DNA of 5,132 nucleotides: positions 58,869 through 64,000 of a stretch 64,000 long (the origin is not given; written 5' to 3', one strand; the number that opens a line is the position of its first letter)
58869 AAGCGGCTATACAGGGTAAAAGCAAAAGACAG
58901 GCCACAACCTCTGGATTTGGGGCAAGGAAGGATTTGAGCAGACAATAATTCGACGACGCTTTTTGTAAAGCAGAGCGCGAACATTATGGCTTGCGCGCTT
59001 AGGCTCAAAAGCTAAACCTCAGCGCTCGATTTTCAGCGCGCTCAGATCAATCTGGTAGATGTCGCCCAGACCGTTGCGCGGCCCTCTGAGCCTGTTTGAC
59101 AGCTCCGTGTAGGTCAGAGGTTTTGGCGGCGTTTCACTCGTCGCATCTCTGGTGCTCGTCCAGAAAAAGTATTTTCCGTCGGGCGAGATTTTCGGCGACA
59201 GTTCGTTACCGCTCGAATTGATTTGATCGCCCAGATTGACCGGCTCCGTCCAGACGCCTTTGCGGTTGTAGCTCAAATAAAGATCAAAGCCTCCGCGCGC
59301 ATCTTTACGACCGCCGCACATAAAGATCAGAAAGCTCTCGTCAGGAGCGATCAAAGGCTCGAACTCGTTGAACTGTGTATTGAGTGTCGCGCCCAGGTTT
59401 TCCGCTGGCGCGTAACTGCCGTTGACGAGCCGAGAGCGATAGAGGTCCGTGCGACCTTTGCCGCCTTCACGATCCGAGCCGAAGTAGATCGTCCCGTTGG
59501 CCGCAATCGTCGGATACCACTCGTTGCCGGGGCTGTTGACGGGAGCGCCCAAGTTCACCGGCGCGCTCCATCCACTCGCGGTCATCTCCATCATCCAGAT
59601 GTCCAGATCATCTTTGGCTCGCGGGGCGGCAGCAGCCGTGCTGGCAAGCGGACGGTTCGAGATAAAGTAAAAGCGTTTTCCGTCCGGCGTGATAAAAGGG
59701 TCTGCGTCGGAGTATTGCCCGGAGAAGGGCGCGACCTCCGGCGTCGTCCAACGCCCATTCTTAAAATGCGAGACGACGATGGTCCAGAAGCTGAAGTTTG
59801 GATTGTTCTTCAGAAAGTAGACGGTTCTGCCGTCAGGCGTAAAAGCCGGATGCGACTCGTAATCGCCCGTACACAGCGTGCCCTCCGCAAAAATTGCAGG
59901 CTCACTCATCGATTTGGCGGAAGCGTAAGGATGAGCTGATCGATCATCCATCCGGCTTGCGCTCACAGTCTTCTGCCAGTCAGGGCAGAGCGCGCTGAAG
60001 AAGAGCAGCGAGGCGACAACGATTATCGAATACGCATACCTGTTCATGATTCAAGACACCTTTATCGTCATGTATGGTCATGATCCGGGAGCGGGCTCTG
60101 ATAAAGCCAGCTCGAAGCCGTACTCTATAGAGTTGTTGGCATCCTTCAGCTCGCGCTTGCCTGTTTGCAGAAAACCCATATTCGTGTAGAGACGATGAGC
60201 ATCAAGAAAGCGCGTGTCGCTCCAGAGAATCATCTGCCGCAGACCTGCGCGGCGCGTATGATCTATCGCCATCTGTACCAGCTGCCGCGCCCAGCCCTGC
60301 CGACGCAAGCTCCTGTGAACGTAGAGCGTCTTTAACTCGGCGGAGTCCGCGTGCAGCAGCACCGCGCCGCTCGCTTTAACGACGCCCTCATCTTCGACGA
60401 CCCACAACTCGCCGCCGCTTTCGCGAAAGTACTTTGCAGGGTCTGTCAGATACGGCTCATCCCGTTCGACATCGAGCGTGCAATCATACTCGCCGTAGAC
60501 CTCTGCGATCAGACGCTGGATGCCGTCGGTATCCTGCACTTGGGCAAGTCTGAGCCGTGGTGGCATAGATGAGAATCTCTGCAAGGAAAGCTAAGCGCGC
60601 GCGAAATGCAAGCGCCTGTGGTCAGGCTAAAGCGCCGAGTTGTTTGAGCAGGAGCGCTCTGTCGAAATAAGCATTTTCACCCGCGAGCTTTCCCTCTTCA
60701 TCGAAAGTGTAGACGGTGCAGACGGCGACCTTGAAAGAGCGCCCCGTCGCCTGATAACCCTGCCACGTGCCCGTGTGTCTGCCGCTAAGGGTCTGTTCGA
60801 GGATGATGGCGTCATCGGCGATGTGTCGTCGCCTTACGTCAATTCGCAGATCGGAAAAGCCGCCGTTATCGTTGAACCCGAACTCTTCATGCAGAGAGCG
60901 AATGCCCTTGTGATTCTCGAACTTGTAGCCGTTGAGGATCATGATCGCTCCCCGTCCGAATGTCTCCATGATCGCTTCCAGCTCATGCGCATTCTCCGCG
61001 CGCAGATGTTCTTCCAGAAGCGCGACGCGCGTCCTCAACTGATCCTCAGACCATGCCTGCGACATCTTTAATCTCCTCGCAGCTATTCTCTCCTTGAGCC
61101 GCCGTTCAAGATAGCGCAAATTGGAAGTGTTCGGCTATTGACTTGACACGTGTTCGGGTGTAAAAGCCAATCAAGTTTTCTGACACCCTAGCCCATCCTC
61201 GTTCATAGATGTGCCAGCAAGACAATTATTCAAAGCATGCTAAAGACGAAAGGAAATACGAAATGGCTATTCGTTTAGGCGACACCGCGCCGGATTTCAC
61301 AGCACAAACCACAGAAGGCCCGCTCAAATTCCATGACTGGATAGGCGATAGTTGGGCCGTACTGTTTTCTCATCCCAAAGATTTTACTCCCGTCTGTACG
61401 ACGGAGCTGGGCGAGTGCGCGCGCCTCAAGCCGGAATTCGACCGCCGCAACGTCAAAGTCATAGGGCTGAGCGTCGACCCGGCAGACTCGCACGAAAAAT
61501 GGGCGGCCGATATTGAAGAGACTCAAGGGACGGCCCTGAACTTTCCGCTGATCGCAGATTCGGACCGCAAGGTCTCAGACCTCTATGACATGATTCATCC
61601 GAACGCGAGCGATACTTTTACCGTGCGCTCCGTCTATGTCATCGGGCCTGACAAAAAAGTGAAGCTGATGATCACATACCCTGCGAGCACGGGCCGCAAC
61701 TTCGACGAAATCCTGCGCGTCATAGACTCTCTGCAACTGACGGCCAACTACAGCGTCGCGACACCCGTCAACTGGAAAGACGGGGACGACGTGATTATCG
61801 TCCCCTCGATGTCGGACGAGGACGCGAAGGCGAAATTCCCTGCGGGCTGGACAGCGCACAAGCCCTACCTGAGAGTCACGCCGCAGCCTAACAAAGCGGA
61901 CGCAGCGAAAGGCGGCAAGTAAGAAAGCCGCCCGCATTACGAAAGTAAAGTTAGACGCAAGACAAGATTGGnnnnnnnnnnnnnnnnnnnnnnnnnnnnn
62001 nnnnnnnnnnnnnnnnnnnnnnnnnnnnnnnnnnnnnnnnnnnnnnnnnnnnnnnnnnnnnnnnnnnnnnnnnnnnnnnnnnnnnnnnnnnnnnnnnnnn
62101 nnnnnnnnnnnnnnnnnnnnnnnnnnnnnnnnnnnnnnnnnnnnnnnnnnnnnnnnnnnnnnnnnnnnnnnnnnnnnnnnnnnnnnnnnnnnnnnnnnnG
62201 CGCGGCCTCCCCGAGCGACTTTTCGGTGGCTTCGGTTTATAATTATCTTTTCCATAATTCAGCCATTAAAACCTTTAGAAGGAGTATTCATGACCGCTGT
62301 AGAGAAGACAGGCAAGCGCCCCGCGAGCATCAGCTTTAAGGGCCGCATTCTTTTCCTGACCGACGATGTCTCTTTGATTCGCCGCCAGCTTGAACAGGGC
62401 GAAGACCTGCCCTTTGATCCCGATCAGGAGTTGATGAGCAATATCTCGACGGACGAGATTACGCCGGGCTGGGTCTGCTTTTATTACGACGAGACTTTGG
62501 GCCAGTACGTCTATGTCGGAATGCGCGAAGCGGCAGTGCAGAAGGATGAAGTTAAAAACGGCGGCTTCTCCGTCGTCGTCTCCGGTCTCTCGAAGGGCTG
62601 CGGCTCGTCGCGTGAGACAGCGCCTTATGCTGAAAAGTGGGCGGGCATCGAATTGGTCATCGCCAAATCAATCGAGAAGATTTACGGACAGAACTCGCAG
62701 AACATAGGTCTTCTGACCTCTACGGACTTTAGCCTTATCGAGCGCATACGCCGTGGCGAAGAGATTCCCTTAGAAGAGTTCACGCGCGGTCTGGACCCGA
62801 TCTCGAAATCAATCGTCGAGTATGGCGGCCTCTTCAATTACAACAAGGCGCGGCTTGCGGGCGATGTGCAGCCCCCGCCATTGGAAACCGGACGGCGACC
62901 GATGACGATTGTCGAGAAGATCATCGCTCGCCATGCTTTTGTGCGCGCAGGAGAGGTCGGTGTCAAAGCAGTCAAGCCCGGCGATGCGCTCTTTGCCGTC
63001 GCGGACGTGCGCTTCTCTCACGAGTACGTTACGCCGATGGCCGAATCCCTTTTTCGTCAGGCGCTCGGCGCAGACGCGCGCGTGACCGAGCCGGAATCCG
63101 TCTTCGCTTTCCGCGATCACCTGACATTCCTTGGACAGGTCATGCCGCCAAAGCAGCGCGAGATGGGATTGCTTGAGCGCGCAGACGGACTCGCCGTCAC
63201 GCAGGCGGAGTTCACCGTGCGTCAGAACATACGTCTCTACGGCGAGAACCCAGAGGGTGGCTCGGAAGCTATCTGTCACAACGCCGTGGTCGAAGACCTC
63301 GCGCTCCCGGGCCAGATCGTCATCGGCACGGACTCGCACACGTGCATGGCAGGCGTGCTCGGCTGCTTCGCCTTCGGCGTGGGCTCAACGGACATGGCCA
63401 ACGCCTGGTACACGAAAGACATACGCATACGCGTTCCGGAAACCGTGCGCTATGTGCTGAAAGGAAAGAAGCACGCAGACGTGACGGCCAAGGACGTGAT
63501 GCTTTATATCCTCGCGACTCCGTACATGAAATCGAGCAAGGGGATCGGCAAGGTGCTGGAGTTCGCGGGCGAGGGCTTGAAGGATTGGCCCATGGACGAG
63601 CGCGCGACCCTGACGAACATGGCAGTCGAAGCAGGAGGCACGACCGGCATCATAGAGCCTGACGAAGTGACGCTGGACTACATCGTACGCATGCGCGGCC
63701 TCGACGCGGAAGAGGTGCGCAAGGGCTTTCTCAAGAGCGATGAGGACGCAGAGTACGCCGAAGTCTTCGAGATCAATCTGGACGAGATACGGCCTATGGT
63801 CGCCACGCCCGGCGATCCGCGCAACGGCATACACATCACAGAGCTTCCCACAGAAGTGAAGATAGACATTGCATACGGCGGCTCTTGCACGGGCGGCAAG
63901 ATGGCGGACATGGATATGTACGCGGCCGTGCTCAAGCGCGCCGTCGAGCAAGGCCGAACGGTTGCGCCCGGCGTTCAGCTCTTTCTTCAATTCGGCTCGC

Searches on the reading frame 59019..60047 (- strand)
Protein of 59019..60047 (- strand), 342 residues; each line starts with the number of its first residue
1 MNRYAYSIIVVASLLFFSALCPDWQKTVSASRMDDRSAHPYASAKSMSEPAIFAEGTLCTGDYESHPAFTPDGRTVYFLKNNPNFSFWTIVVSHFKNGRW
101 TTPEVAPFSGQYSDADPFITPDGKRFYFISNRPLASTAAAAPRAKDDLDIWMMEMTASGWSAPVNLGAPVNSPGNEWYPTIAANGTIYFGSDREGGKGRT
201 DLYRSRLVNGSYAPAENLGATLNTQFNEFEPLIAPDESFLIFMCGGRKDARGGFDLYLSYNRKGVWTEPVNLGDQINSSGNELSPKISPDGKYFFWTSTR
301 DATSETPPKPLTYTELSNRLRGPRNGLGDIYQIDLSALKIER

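Call 55: search_protein_families(library=pfam, max_evalue=0.000001, proteins=[window:59019-60047:-])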
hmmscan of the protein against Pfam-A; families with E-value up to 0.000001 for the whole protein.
window:59019-60047:- (342 aa): 1 family
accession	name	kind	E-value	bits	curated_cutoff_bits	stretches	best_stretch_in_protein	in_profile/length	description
PF07676.18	PD40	-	2.2e-28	98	20.9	0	276-301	5-30/38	WD40-like Beta Propeller Repeat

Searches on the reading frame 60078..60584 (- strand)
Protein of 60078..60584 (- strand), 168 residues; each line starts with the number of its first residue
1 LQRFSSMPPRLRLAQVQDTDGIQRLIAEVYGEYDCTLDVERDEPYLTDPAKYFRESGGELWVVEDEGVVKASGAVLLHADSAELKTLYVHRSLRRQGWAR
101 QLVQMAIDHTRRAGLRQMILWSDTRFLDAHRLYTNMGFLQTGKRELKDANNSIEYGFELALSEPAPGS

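Call 55: search_protein_families(library=pfam, max_evalue=0.000001, proteins=[window:60078-60584:-])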
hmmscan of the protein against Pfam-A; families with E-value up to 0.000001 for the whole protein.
window:60078-60584:- (168 aa): 3 families
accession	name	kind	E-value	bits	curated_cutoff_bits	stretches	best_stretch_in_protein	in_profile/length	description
PF00583.31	Acetyltransf_1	-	3e-13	50.5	20.7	1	30-138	5-116/116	Acetyltransferase (GNAT) family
PF13508.13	Acetyltransf_7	-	2.8e-11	44.1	27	1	57-138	2-82/84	Acetyltransferase (GNAT) domain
PF13673.13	Acetyltransf_10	-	1.3e-08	35.3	23.6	1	51-146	24-115/128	Acetyltransferase (GNAT) domain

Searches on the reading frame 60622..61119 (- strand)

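Call 55: search_protein_families(library=pfam, max_evalue=0.000001, proteins=[window:60622-61119:-])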
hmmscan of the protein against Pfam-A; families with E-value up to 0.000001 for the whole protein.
window:60622-61119:- (165 aa): 2 families
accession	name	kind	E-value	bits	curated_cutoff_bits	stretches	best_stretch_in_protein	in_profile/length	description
PF07366.18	SnoaL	-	7.3e-15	55.4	28.4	1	70-161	37-126/126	SnoaL-like polyketide cyclase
PF12680.13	SnoaL_2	-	1.9e-09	38.5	27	1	36-146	2-100/102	SnoaL-like domain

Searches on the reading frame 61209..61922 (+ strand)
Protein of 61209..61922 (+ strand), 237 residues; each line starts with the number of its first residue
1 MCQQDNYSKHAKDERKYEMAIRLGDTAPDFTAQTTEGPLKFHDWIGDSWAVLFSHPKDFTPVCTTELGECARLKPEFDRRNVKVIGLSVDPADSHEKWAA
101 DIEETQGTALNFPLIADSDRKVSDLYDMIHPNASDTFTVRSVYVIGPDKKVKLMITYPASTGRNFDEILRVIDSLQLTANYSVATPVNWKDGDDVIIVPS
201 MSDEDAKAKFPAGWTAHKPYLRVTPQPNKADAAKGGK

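Call 55: search_protein_families(library=pfam, max_evalue=0.000001, proteins=[window:61209-61922:+])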
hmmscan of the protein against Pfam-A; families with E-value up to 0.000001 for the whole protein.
window:61209-61922:+ (237 aa): 3 families
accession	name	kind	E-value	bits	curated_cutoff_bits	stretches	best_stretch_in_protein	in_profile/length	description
PF00578.27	AhpC-TSA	-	2.5e-33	115.1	26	1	24-152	2-122/124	AhpC/TSA family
PF08534.16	Redoxin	-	5.4e-13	49.4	26.6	1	24-164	3-140/148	Redoxin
PF10417.14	1-cysPrx_C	-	9.1e-11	42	21.1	1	174-211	1-39/41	C-terminal domain of 1-Cys peroxiredoxin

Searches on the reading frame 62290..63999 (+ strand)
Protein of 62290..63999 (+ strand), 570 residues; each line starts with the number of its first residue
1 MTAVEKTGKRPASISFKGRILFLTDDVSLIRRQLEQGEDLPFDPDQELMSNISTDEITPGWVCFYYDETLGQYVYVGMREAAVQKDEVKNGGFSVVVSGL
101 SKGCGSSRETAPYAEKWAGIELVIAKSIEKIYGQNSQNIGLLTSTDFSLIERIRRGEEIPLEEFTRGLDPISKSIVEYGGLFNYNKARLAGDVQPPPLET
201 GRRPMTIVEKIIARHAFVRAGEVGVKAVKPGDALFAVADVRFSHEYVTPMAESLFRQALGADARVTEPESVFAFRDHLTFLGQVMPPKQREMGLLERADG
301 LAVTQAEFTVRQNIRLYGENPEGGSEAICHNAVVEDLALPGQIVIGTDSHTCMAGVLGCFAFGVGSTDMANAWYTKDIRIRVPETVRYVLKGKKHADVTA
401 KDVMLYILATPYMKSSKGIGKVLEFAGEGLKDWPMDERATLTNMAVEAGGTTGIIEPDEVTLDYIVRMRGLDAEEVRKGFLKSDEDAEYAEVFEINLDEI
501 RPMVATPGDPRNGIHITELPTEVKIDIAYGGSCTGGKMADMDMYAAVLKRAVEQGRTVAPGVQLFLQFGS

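Call 55: search_protein_families(library=pfam, max_evalue=0.000001, proteins=[window:62290-63999:+])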
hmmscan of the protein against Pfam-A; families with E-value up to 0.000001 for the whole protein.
window:62290-63999:+ (570 aa): 2 families
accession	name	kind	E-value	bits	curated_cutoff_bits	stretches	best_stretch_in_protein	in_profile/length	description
PF00330.25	Aconitase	-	2.1e-69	235.1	28.7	1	230-570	13-386/463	Aconitase family (aconitate hydratase)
PF00694.25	Aconitase_C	-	4.5e-11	43.6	22.8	1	89-143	70-125/131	Aconitase C-terminal domain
